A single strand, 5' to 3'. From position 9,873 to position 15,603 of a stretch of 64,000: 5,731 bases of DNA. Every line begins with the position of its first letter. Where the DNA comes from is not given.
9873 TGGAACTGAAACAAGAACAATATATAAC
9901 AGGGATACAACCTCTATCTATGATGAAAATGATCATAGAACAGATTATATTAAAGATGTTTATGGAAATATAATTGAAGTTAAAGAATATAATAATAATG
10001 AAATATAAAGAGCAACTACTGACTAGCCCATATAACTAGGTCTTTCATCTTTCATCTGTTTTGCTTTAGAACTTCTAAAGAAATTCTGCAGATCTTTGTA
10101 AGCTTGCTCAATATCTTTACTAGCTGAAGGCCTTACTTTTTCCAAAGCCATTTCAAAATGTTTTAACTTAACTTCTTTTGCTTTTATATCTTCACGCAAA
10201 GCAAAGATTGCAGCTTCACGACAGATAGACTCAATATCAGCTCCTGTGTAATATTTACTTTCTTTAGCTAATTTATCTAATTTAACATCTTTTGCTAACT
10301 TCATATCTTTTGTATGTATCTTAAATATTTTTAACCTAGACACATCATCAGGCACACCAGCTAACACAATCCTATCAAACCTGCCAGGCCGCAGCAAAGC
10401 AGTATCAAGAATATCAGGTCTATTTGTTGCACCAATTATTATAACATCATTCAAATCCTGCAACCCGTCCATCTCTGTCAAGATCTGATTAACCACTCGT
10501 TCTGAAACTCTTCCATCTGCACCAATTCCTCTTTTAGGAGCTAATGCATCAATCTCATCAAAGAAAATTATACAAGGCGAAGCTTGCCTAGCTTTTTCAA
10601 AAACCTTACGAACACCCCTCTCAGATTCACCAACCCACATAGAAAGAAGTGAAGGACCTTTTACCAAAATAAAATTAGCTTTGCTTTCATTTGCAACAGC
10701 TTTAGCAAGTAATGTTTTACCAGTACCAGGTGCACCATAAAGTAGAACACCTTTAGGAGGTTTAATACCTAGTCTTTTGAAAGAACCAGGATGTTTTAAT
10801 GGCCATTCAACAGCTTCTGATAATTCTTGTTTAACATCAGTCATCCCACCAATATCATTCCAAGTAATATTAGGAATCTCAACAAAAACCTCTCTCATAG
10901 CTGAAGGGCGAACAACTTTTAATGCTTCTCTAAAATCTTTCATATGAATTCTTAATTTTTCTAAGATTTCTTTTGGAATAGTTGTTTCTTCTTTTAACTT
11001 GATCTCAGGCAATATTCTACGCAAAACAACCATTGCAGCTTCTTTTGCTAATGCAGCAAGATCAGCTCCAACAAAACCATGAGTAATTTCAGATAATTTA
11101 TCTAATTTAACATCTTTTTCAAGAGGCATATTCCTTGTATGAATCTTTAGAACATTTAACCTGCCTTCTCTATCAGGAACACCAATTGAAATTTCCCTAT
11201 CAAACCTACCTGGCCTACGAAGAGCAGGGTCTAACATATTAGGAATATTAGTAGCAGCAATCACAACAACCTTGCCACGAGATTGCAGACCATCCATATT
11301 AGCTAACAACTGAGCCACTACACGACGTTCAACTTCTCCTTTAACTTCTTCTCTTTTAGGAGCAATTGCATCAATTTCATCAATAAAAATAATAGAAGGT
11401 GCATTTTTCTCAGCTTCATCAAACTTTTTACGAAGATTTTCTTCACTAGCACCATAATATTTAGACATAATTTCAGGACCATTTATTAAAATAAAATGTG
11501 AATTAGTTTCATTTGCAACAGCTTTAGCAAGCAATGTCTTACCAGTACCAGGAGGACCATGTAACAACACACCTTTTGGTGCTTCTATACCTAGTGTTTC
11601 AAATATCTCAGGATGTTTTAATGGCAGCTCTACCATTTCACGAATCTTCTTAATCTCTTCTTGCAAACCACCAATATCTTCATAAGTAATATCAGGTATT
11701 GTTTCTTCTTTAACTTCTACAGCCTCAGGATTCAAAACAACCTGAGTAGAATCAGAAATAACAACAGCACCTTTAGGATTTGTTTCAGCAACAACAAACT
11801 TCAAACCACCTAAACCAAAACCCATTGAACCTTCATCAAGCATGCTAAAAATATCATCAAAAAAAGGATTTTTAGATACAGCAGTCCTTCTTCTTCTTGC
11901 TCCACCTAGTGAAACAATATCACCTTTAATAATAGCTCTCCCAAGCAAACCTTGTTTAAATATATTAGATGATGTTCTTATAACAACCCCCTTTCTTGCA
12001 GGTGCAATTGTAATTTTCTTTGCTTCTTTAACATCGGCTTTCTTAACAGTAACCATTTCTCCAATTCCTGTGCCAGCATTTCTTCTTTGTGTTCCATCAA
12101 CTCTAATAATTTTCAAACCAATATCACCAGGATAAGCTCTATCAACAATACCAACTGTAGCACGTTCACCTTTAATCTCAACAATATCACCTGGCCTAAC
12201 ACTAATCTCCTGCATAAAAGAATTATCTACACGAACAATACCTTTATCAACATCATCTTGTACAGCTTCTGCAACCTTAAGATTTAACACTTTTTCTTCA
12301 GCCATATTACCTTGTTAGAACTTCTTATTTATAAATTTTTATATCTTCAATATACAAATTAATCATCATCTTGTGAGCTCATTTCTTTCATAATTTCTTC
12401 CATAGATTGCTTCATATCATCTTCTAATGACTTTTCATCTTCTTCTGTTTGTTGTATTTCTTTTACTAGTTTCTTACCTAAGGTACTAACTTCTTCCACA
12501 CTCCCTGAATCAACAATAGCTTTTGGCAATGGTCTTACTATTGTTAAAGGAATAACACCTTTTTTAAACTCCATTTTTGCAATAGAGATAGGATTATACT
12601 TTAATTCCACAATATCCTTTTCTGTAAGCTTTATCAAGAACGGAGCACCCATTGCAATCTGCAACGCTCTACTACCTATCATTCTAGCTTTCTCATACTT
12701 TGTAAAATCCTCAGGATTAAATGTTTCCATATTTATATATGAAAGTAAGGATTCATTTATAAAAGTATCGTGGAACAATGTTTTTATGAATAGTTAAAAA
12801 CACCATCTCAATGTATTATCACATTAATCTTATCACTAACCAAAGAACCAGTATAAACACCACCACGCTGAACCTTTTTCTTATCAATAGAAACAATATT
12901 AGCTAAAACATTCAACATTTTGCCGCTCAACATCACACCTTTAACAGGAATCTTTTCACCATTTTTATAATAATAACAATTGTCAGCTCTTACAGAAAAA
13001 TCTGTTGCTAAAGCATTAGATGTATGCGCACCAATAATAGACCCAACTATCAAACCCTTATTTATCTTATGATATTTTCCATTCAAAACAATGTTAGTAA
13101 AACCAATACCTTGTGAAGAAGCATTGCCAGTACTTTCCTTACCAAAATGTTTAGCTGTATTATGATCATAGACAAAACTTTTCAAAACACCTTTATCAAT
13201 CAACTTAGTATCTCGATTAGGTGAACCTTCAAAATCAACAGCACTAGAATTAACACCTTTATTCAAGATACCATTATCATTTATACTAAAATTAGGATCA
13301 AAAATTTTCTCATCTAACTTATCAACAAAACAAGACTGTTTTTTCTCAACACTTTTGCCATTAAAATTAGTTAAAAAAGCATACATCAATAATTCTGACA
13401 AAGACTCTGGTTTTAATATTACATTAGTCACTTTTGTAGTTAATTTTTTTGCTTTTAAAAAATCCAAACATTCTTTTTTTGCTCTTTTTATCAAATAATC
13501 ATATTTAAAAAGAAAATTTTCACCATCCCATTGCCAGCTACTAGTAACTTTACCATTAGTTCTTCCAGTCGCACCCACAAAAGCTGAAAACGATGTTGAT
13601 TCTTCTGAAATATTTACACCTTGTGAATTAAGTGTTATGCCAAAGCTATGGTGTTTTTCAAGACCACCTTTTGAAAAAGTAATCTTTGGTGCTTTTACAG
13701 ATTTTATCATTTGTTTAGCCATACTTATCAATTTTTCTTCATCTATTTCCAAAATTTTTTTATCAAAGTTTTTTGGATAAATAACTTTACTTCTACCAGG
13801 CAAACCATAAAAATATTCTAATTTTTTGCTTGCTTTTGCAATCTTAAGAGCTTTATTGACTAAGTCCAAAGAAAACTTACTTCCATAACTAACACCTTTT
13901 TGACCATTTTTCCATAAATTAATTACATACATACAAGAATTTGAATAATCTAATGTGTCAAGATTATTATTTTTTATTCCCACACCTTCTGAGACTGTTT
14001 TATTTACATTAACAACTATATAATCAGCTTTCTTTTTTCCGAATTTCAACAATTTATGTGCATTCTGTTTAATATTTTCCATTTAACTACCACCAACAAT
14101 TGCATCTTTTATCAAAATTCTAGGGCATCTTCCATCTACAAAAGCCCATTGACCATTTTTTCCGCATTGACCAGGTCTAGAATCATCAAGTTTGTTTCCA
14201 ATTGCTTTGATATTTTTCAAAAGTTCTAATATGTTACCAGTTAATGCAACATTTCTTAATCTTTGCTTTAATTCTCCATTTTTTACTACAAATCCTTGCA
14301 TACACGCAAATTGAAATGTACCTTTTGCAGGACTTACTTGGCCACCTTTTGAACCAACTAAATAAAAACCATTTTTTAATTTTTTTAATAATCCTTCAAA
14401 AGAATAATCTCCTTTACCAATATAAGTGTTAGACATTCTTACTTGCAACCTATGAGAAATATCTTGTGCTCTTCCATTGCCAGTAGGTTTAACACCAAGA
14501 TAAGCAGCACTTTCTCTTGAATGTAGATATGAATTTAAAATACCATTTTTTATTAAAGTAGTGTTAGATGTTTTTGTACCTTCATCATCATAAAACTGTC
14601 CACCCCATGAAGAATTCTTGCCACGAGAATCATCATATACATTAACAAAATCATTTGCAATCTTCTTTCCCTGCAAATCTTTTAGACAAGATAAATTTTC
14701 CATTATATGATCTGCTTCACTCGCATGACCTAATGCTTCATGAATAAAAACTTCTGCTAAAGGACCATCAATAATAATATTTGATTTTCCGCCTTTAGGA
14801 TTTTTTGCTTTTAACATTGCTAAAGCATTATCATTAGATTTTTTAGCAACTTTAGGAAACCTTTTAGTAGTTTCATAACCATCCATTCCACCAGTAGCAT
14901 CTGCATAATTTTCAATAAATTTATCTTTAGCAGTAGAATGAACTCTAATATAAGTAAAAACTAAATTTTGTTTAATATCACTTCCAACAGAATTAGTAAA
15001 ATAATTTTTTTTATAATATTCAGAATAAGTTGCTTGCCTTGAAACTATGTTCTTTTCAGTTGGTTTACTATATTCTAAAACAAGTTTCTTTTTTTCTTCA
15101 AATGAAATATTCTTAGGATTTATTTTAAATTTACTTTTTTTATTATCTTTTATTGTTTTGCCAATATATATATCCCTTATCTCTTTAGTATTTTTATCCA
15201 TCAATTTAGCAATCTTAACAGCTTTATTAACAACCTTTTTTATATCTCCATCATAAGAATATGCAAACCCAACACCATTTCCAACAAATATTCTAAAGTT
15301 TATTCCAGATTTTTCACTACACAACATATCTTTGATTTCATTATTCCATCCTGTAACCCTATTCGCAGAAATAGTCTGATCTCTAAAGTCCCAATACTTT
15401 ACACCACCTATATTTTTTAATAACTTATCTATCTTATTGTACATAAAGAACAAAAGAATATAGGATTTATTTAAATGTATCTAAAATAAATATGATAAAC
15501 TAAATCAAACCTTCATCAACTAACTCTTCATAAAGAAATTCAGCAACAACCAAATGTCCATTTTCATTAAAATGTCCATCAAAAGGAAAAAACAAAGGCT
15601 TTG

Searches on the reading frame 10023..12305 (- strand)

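Call 36: search_protein_families(library=pfam, proteins=[window:10023-12305:-], max_evalue=0.0001)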
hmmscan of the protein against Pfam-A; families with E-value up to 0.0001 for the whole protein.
window:10023-12305:- (760 aa): 35 families (the best 25 are shown)
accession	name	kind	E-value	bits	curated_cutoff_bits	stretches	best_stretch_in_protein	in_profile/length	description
PF00004.35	AAA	-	1.9e-97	323.2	21.2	2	246-375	1-130/131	ATPase family associated with various cellular activities (AAA)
PF17862.7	AAA_lid_3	-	1.7e-29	101.4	27.2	2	673-718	1-44/45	AAA+ lid domain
PF02359.24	CDC48_N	-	1.3e-25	89.8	35.1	1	9-91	2-84/85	Cell division protein 48 (CDC48), N-terminal domain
PF05496.18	RuvB_N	-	1.2e-14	54.8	27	1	242-321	32-103/159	Holliday junction DNA helicase RuvB P-loop domain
PF13191.12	AAA_16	-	2.4e-14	54.6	32.6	1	235-348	16-136/167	AAA ATPase domain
PF07724.20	AAA_2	-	5.6e-12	46.4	27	1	246-336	6-98/166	AAA domain (Cdc48 subfamily)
PF13173.12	AAA_14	-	2.5e-11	44.1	27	1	245-327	4-87/129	AAA domain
PF13401.12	AAA_22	-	6.7e-11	43.1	27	0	246-278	8-43/130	AAA domain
PF07728.20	AAA_5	-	9.1e-11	42.4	22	0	245-315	1-79/139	AAA domain (dynein-related subfamily)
PF13671.12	AAA_33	-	2.1e-09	38.2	27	0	246-354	2-80/143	AAA domain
PF02933.23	CDC48_2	-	3e-09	36.8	22.4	1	115-197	9-63/64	Cell division protein 48 (CDC48), domain 2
PF06068.19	TIP49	-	6e-09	36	23.8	0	243-288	50-97/347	TIP49 P-loop domain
PF20720.3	nSTAND3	-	5.2e-08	33.2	27.2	0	244-310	18-73/155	Novel STAND NTPase 3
PF00910.28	RNA_helicase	-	3.7e-07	31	21.5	0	246-281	1-36/105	RNA helicase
PF13521.12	AAA_28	-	3.8e-07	30.9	27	0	246-292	2-44/164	AAA domain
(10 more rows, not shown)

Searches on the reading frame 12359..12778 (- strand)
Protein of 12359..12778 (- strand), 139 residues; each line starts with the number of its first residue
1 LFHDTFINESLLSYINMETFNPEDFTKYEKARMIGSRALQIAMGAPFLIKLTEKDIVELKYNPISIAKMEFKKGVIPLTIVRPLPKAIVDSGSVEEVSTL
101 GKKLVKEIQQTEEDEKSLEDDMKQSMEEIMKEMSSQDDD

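Call 36: search_protein_families(library=pfam, proteins=[window:12359-12778:-], max_evalue=0.0001)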
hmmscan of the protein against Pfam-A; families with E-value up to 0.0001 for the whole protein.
window:12359-12778:- (139 aa): 1 family
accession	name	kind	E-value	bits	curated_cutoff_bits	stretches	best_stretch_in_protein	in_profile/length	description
PF01192.27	RNA_pol_Rpb6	-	4.6e-09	36.6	26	1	26-77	8-52/53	RNA polymerase Rpb6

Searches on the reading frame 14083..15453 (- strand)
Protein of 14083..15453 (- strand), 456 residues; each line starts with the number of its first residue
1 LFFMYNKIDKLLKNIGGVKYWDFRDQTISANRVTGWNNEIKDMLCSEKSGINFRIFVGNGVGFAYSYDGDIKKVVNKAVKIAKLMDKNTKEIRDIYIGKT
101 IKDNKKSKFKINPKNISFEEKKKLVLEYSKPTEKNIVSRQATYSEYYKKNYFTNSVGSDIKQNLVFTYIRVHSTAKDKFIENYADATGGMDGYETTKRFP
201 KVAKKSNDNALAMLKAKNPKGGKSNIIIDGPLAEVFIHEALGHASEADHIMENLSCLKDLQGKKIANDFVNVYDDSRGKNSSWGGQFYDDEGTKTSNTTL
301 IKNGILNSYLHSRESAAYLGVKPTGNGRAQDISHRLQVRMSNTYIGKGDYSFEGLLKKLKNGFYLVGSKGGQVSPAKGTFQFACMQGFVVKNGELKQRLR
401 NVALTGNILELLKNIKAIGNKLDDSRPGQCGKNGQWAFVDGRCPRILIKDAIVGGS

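Call 36: search_protein_families(library=pfam, proteins=[window:14083-15453:-], max_evalue=0.0001)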
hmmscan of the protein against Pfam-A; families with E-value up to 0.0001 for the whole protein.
window:14083-15453:- (456 aa): 3 families
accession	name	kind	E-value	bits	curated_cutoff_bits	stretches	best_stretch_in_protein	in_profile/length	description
PF19289.4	PmbA_TldD_3rd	-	7.7e-63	212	22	1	222-455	2-220/220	PmbA/TldA metallopeptidase C-terminal domain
PF01523.21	PmbA_TldD_1st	-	8e-08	32.8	20.9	1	33-82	13-65/65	PmbA/TldA metallopeptidase domain 1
PF19290.4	PmbA_TldD_2nd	-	4.1e-07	30.9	20.9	1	112-214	2-109/109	PmbA/TldA metallopeptidase central domain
